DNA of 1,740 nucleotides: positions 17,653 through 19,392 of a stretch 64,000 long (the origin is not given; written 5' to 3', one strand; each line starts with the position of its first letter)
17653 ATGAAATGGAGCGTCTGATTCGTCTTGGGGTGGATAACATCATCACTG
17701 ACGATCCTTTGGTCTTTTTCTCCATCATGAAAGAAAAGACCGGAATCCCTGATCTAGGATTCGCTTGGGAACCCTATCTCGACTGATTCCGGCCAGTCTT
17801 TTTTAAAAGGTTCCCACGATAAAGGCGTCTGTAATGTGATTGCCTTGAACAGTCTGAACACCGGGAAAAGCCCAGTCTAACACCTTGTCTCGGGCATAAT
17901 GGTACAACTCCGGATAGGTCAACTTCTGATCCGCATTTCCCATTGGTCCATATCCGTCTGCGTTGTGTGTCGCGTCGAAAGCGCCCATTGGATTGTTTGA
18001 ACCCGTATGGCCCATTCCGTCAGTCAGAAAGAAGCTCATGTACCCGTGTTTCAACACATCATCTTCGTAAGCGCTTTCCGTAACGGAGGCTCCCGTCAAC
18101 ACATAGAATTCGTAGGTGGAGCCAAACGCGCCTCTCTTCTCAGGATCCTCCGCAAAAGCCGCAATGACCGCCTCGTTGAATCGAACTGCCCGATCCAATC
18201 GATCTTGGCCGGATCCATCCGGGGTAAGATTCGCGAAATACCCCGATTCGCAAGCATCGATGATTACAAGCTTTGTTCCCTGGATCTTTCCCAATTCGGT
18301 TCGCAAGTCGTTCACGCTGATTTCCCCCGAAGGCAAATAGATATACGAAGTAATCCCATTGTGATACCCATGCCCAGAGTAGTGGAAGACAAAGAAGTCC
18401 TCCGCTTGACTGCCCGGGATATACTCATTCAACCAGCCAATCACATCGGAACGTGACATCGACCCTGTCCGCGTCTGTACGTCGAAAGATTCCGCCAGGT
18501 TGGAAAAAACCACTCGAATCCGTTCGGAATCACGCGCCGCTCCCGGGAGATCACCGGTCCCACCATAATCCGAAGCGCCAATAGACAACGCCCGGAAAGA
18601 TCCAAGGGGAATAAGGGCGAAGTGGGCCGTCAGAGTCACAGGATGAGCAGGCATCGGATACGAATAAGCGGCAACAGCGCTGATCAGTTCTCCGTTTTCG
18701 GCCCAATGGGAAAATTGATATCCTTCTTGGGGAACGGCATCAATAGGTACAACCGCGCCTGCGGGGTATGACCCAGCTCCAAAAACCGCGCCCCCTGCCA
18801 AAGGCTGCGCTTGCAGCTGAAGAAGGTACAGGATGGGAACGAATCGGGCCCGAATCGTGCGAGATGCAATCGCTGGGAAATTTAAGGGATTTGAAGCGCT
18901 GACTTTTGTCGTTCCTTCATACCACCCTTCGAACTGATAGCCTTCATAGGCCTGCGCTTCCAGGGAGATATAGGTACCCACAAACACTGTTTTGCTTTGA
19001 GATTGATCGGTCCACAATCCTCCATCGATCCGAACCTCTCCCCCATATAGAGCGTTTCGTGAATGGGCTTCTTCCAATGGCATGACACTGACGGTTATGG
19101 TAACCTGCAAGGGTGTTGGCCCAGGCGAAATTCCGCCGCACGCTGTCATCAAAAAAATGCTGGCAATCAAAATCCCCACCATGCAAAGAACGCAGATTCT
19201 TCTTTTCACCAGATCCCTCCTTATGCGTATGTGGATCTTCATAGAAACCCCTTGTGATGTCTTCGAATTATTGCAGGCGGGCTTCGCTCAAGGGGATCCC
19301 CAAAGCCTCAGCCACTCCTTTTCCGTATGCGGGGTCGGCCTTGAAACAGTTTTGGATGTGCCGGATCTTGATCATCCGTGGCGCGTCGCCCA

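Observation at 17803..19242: Surface-exposed caspase-like (C14) protease lipoprotein with two Listeria-Bacteroides repeat domains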

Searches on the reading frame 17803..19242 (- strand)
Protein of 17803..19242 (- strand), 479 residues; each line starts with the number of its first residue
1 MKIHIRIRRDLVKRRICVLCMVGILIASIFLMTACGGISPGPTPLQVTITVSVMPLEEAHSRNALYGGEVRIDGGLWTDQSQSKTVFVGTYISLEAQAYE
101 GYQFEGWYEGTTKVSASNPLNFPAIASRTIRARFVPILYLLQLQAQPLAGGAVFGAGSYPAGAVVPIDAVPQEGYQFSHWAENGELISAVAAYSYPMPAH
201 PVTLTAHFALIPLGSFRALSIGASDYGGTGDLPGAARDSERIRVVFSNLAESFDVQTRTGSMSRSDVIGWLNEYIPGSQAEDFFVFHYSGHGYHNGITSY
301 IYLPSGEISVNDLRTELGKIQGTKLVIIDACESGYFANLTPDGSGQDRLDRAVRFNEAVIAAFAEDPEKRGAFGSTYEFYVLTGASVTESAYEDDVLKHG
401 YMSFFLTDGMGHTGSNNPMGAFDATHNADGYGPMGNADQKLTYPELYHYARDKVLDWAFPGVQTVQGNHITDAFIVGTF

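Call 3: search_protein_families(library=pfam, proteins=[window:17803-19242:-], max_evalue=1)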
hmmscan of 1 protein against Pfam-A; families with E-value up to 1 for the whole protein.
window:17803-19242:- (479 aa): 4 families
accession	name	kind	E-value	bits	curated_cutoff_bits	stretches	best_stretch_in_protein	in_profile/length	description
PF18998.6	Flg_new_2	-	1.6e-21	76.5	23.6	2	142-211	2-72/73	Divergent InlB B-repeat domain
PF00656.27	Peptidase_C14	-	2.5e-11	44.1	21.4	1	217-364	3-146/233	Caspase domain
PF09479.16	Flg_new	-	2.7e-07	31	27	2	86-117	16-51/65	Listeria-Bacteroides repeat domain (List_Bact_rpt)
PF12770.12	CHAT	-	0.09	12.6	24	1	230-339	101-206/289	CHAT domain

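Call 4: search_protein_families(library=ncbifam, proteins=[window:17803-19242:-], max_evalue=1)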
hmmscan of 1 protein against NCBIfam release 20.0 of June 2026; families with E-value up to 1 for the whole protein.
window:17803-19242:- (479 aa): 3 families
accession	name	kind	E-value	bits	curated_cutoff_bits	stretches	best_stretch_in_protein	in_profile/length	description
NF047832.1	caspase_w_EACC1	subfamily_domain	1.2e-06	28.1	140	1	217-362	2-158/211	caspase, EACC1-associated type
TIGR02543.1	List_Bact_rpt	repeat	0.00028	21.2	20.95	1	101-134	5-40/44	TIGR02543 family repeat protein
NF058595.1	invert_tail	domain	0.015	15.6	37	1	12-44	49-82/113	lipo-invert putative C-terminal anchoring domain-containing protein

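Call 5: search_solved_structures(query=window:17803-19242:-, max_evalue=10, show_alignments=3)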
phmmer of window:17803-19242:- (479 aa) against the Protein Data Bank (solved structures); distinct sequences matched with E-value up to 10: 8.
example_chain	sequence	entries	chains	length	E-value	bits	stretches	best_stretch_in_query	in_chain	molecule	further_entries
3q7w_A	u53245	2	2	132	0.13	14.3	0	321-355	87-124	de novo designed beta-trefoil architecture with symmetric primary structure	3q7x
3p6j_A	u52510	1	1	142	0.41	12.7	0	301-355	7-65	de novo designed beta-trefoil architecture with symmetric primary structure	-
3o4b_A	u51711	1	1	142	0.46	12.6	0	321-355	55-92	de novo designed beta-trefoil architecture with symmetric primary structure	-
4af8_A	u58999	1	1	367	0.62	12.1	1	212-293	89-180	METACASPASE MCA2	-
4afr_A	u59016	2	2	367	0.63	12.1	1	212-293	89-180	METACASPASE | METACASPASE MCA2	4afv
4afp_A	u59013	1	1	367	0.63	12.1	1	212-293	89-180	METACASPASE MCA2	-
3o4d_A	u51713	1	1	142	0.83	11.7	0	321-352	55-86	de novo designed beta-trefoil architecture with symmetric primary structure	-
3o4c_A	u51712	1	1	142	1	11.4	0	321-352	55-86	de novo designed beta-trefoil architecture with symmetric primary structure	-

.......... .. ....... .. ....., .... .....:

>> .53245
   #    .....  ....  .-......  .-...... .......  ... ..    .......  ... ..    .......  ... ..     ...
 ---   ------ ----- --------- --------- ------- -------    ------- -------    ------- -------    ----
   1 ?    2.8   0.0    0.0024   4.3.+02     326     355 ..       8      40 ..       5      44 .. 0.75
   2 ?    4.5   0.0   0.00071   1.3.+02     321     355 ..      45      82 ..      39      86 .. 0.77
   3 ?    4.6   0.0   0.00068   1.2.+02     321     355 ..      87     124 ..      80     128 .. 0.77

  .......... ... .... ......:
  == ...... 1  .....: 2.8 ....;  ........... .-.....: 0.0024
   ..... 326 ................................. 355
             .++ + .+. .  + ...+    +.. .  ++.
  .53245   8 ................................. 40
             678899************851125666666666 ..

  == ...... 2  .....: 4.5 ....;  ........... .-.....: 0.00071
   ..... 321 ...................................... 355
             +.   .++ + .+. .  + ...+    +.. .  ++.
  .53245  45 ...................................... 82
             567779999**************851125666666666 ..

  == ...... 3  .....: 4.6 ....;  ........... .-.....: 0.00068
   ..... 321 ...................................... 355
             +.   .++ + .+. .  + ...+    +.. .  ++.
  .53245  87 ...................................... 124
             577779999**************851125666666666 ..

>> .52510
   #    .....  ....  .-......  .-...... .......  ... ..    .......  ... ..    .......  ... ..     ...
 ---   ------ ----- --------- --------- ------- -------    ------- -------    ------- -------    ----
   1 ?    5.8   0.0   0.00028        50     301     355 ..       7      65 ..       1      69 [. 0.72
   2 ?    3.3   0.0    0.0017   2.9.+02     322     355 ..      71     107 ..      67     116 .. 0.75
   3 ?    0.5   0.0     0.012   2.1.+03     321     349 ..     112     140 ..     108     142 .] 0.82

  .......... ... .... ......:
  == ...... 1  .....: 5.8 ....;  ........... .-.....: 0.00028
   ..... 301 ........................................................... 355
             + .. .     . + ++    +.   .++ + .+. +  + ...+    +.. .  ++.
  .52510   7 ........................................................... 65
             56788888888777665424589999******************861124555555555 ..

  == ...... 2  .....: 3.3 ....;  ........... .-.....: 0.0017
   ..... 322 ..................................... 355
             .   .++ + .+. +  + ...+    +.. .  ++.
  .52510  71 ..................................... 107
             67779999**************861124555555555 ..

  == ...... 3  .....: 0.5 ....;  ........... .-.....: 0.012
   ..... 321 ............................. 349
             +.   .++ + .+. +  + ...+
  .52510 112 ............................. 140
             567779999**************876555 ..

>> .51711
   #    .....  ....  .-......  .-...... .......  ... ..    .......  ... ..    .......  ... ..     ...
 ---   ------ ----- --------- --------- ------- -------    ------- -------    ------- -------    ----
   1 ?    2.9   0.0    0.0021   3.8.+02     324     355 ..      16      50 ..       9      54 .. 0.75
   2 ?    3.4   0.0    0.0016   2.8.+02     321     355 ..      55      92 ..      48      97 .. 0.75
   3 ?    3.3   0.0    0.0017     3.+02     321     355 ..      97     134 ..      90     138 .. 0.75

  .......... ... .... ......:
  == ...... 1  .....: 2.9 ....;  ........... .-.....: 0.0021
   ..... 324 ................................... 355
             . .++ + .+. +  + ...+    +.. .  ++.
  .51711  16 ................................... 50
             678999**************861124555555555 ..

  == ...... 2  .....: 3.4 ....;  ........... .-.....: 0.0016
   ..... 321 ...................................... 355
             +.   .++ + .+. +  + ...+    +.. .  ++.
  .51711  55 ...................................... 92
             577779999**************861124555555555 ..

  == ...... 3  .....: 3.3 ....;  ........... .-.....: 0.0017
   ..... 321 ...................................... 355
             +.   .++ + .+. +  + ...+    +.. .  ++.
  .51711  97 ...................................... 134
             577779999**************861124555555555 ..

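Call 7: find_homologous_proteins(query=window:17803-19242:-)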
Query window:17803-19242:- (479 aa): 5 proteins with E <= 0.001 among 8000 candidates.
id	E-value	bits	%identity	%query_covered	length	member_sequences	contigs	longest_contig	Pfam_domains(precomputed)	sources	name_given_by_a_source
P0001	0.0e+0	1072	100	98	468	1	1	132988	PF09479.17,PF00656.28,PF18998.7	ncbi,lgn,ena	-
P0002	6.9e-266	901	84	98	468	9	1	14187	PF00656.28,PF18998.7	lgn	-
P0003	3.0e-50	190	35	29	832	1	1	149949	PF09479.17,PF18998.7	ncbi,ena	-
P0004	7.1e-12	63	35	23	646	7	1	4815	PF18998.7,PF12810.14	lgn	-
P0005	2.6e-11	61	36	25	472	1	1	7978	PF18998.7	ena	-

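Call 8: list_cluster_members(proteins=[P0001, P0002, P0003])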
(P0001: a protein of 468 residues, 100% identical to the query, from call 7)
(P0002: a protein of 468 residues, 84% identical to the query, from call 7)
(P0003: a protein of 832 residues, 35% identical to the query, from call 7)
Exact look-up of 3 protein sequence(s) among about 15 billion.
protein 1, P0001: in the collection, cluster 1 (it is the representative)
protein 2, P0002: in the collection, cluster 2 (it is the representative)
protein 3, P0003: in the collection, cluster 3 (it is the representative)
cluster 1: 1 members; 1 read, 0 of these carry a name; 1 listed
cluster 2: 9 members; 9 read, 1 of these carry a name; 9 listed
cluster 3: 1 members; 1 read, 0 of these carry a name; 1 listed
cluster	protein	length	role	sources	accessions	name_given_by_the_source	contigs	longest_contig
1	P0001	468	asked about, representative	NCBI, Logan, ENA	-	-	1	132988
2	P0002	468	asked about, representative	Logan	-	-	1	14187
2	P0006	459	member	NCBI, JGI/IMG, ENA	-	hypothetical protein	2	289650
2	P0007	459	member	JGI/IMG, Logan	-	-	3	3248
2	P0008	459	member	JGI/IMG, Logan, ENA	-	-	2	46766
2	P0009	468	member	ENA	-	-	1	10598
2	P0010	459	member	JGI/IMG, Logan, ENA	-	-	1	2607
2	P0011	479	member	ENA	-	-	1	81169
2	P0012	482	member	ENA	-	-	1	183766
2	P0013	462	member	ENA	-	-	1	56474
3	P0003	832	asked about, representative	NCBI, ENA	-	-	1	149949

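Call 10: find_encoding_contigs(protein=P0001, flank=10000, max_places=4)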
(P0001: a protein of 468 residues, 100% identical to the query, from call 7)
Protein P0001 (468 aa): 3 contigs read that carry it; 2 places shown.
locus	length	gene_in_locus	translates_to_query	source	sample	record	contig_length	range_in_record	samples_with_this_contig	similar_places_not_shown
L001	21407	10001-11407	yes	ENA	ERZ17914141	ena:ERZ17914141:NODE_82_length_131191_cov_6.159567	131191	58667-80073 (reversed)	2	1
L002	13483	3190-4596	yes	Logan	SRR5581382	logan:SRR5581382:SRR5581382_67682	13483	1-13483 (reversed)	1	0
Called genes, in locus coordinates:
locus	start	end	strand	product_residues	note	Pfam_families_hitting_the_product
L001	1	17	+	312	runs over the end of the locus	PF01464:SLT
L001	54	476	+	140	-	PF04246:RseC_MucC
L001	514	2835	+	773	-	PF07244:POTRA (weak), PF01103:Omp85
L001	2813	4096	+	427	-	-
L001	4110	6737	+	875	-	PF07517:SecA_DEAD, PF01043:SecA_PP_bind, PF21090:P-loop_SecA, PF07516:SecA_SW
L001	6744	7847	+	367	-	PF03462:PCRF, PF00472:RF-1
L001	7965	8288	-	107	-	-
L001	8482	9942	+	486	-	PF00199:Catalase, PF06628:Catalase-rel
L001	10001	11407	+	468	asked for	PF09479:Flg_new (faint), PF18998:Flg_new_2, PF00656:Peptidase_C14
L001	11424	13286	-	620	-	PF10110:GPDPase_memb, PF03009:GDPD, PF13653:GDPD_2 (weak)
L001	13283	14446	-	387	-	PF03825:Nuc_H_symport, PF07690:MFS_1, PF12832:MFS_1_like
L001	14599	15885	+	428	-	PF00939:Na_sulph_symp (weak), PF02040:ArsB, PF03600:CitMHS, PF00939:Na_sulph_symp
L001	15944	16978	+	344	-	PF01368:DHH, PF02272:DHHA1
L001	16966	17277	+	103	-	PF01883:FeS_assembly_P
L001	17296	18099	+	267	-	PF00142:Fer4_NifH (faint), PF01656:CbiA, PF02374:ArsA_ATPase (weak), PF06564:CBP_BcsQ, PF09140:MipZ, PF10609:ParA, PF13614:AAA_31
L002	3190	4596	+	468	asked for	PF09479:Flg_new (faint), PF18998:Flg_new_2, PF00656:Peptidase_C14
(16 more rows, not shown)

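Call 11: find_encoding_contigs(protein=P0006, flank=10000, max_places=4)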
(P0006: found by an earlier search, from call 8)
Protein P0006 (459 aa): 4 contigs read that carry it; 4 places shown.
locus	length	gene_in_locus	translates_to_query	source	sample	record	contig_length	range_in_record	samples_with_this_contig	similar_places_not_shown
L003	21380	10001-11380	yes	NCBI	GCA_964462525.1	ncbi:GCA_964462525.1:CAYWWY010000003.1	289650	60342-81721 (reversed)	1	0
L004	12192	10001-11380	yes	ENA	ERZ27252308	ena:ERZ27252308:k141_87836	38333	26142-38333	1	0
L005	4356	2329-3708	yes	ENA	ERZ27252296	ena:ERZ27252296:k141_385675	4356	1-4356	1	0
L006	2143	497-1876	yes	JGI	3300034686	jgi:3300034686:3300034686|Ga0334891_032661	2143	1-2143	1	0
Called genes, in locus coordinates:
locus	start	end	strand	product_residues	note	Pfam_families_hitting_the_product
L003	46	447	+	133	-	PF04246:RseC_MucC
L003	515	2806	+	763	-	PF07244:POTRA (weak), PF08479:POTRA_2 (faint), PF07244:POTRA (weak), PF01103:Omp85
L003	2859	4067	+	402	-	-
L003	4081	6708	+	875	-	PF07517:SecA_DEAD, PF01043:SecA_PP_bind, PF21090:P-loop_SecA, PF07516:SecA_SW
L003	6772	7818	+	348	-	PF03462:PCRF, PF00472:RF-1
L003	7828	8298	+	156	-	PF01252:Peptidase_A8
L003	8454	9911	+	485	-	PF00199:Catalase, PF06628:Catalase-rel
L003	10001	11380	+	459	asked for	PF18998:Flg_new_2, PF00656:Peptidase_C14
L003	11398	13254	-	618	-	PF10110:GPDPase_memb, PF03009:GDPD, PF13653:GDPD_2 (weak)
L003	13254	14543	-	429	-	PF03825:Nuc_H_symport, PF07690:MFS_1, PF12832:MFS_1_like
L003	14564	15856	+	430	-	PF00939:Na_sulph_symp, PF02040:ArsB, PF03600:CitMHS, PF00939:Na_sulph_symp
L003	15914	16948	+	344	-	PF01368:DHH, PF02272:DHHA1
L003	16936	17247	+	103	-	PF01883:FeS_assembly_P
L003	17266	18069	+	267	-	PF00142:Fer4_NifH (faint), PF01656:CbiA, PF02374:ArsA_ATPase (weak), PF06564:CBP_BcsQ, PF09140:MipZ, PF10609:ParA, PF13614:AAA_31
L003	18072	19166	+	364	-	PF01300:Sua5_yciO_yrdC, PF03481:Sua5_C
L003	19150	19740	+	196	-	PF13560:HTH_31, PF12844:HTH_19 (weak), PF13413:HTH_25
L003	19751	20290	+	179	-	PF14385:DUF4416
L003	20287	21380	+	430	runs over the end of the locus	PF00919:UPF0004, PF04055:Radical_SAM, PF18693:TRAM_2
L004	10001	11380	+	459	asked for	PF18998:Flg_new_2, PF00656:Peptidase_C14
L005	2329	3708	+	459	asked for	PF18998:Flg_new_2, PF00656:Peptidase_C14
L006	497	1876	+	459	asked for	PF18998:Flg_new_2, PF00656:Peptidase_C14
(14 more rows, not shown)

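Call 21: predict_structure(protein=window:17803-19209:-)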
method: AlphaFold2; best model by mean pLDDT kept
length: 468 residues; sequences in the alignment: 1
mean_pLDDT: 32.9   pTM: 0.23
mean pLDDT of the five models: 32.9, 31.7, 29.8, 28.3, 26.3
residues with pLDDT >= 90: 0; 70-90: 20; 50-70: 5; < 50: 443
segments of 3 or more residues with pLDDT < 50: 26-468
pLDDT, mean of each block of 10 residues (from residue 1): 82 84 53 31 29 29 32 29 28 28 26 22 25 26 24 26 25 26 28 29 25 26 25 25 28 41 38 35 29 35 44 38 28 39 44 41 33 29 29 24 23 26 31 37 35 29 26
secondary structure, 60 per line:
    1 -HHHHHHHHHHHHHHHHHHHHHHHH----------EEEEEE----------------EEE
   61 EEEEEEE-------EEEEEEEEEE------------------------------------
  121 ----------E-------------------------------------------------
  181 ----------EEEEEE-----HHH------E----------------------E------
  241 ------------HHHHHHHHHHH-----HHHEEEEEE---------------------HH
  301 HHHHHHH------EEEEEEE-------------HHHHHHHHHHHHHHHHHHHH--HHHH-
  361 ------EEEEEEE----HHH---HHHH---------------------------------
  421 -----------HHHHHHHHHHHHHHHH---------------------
elements in order: H2-25 E36-41 E58-67 E75-84 E191-196 H253-263 E272-277 H299-307 E314-320 H334-353 H356-359 E367-373 H384-387 H432-447

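Call 37: predict_structure(alignment_id=A2)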
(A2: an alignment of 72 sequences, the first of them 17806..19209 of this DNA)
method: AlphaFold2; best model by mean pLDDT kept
length: 468 residues; sequences in the alignment: 72
mean_pLDDT: 67.4   pTM: 0.64
mean pLDDT of the five models: 67.4, 66.5, 66.2, 64.8, 64.6
residues with pLDDT >= 90: 173; 70-90: 80; 50-70: 34; < 50: 181
segments of 3 or more residues with pLDDT < 50: 25-199, 328-330
pLDDT, mean of each block of 10 residues (from residue 1): 85 87 51 43 38 37 43 42 37 38 42 35 27 29 27 26 27 29 32 43 90 89 91 93 96 98 94 96 90 94 96 95 53 73 92 81 88 75 69 92 64 89 93 96 82 91 93
secondary structure, 60 per line:
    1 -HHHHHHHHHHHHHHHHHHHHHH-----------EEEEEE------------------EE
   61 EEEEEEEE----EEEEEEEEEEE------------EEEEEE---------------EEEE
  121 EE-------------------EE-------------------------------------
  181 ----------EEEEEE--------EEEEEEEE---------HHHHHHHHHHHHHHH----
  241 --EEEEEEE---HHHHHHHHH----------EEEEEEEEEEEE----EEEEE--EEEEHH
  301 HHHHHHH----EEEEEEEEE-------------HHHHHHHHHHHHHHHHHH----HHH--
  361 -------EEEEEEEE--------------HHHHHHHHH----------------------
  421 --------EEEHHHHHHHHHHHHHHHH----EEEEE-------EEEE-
elements in order: H2-23 E35-40 E59-68 E73-83 E96-101 E117-122 E191-196 E205-212 H222-236 E243-249 H253-261 E272-283 E288-292 E295-298 H299-307 E312-320 H334-351 E368-375 H390-398 E429-431 H432-447 E452-456 E464-467
